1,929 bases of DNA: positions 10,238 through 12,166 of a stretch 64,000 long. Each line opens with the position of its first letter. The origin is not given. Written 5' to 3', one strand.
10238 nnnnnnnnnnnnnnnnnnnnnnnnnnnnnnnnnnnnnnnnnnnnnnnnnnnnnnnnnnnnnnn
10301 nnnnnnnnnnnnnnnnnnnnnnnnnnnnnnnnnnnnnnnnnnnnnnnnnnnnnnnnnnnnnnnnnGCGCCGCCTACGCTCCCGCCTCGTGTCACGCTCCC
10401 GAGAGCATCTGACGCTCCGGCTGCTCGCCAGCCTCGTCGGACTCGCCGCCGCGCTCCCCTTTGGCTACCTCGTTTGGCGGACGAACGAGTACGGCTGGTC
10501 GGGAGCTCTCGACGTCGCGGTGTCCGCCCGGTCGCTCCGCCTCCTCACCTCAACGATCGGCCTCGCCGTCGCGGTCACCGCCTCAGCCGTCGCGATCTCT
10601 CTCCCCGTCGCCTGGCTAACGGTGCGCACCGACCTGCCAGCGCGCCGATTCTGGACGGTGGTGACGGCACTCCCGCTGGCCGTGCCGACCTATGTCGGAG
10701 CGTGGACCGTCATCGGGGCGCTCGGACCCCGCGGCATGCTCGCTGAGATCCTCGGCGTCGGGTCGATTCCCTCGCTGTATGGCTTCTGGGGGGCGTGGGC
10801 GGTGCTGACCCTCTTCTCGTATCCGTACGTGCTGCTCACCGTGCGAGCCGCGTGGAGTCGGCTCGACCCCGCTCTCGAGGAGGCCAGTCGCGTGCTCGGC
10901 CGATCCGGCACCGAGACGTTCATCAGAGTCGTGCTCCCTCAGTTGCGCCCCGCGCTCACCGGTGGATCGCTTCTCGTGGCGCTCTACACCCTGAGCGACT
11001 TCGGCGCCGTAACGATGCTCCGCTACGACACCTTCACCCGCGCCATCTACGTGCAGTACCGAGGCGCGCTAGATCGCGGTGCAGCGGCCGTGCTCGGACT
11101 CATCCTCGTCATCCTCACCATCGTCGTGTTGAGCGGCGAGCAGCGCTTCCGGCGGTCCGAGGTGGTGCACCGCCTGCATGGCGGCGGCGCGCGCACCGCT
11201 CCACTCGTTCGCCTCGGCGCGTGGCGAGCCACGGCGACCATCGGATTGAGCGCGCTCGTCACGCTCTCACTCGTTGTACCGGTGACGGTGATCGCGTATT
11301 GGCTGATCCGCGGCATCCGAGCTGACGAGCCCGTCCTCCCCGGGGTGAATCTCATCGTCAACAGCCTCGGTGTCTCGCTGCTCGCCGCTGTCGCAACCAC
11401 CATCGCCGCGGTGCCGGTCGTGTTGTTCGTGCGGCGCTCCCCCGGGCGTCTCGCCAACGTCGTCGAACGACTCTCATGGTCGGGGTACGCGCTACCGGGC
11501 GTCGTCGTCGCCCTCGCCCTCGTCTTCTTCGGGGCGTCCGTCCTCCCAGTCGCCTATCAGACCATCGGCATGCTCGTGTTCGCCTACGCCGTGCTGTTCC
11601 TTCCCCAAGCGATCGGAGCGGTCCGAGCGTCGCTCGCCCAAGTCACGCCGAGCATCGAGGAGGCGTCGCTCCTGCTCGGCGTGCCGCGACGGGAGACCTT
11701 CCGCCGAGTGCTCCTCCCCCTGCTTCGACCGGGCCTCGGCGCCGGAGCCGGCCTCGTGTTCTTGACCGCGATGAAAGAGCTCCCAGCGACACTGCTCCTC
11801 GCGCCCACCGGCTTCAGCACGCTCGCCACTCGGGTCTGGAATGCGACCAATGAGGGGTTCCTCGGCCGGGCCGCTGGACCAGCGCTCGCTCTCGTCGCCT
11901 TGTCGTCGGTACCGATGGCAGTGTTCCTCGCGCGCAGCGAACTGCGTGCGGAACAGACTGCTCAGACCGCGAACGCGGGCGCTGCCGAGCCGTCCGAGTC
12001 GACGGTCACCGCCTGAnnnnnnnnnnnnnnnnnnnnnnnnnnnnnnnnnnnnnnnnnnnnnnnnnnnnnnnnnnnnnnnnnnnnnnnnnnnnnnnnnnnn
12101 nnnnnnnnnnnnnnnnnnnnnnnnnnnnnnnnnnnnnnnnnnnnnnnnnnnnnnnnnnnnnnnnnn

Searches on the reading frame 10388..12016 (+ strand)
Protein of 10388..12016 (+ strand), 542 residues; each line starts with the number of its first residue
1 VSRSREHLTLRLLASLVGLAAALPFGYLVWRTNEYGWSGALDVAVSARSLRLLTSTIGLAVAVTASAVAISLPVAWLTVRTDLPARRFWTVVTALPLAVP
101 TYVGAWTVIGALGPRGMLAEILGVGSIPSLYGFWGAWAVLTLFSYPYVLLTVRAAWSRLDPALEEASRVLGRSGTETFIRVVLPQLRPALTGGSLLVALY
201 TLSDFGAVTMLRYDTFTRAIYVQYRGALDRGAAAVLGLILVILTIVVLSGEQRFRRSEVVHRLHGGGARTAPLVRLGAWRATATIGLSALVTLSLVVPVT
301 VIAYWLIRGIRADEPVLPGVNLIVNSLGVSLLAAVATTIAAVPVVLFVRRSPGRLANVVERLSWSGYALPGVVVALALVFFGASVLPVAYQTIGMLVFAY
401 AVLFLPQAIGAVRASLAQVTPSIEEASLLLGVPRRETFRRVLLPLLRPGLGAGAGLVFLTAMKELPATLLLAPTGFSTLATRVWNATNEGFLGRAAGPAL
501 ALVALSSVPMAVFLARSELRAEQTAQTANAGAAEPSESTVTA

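Call 23: search_protein_families(library=ncbifam, proteins=[window:10388-12016:+], max_evalue=0.00001)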
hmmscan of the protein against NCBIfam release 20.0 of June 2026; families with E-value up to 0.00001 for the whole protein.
window:10388-12016:+ (542 aa): 21 families
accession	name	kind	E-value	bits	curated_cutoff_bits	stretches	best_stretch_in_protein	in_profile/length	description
TIGR03262.1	PhnU2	equivalog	3.3e-40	138.2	593.25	1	47-519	50-535/546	putative 2-aminoethylphosphonate ABC transporter permease subunit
TIGR02139.1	permease_CysT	equivalog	1.8e-32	113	246.1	2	8-248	7-252/265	sulfate ABC transporter permease subunit CysT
TIGR02141.1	modB_ABC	equivalog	9.6e-32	110.3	182.6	2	57-252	4-203/208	molybdate ABC transporter permease subunit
TIGR00969.1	3a0106s02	subfamily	2.6e-30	105.8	240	1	10-248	20-263/272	sulfate ABC transporter permease subunit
TIGR01581.1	Mo_ABC_porter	hypoth_equivalog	2.4e-28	99.2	210.3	2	57-248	27-223/225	ABC transporter permease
NF008208.0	PRK10971.1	equivalog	1.8e-23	83.4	415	1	15-211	20-218/277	sulfate/thiosulfate ABC transporter permease CysT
NF040839.1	tungstate_WtpB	equivalog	2.1e-21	76.7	340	1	47-247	40-240/251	tungstate ABC transporter permease WtpB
NF011624.0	PRK15050.1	equivalog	8.7e-21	74.3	247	1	42-249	64-280/297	2-aminoethylphosphonate ABC transporter permease subunit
TIGR03226.1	PhnU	equivalog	2.5e-20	73.2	283.45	2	45-249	85-298/311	2-aminoethylphosphonate ABC transporter permease subunit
NF006939.0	PRK09421.1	equivalog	9.7e-19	67.7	262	1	56-245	11-211/230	molybdate ABC transporter permease subunit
TIGR03255.1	PhnV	equivalog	4e-16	59.5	358.7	1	326-515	75-263/270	2-aminoethylphosphonate ABC transport system, membrane component PhnV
NF007047.0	PRK09500.1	equivalog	1.4e-15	57.6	326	2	131-249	126-246/257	spermidine/putrescine ABC transporter permease PotC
NF007044.0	PRK09497.1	equivalog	2.9e-12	46.6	348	1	52-205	64-222/285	spermidine/putrescine ABC transporter permease PotB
TIGR02140.1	permease_CysW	equivalog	3.1e-12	46.6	329.1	1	24-248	20-249/261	sulfate ABC transporter permease subunit CysW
NF007963.0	PRK10683.1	equivalog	6.3e-12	45.5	489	1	57-248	103-302/317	putrescine ABC transporter permease PotH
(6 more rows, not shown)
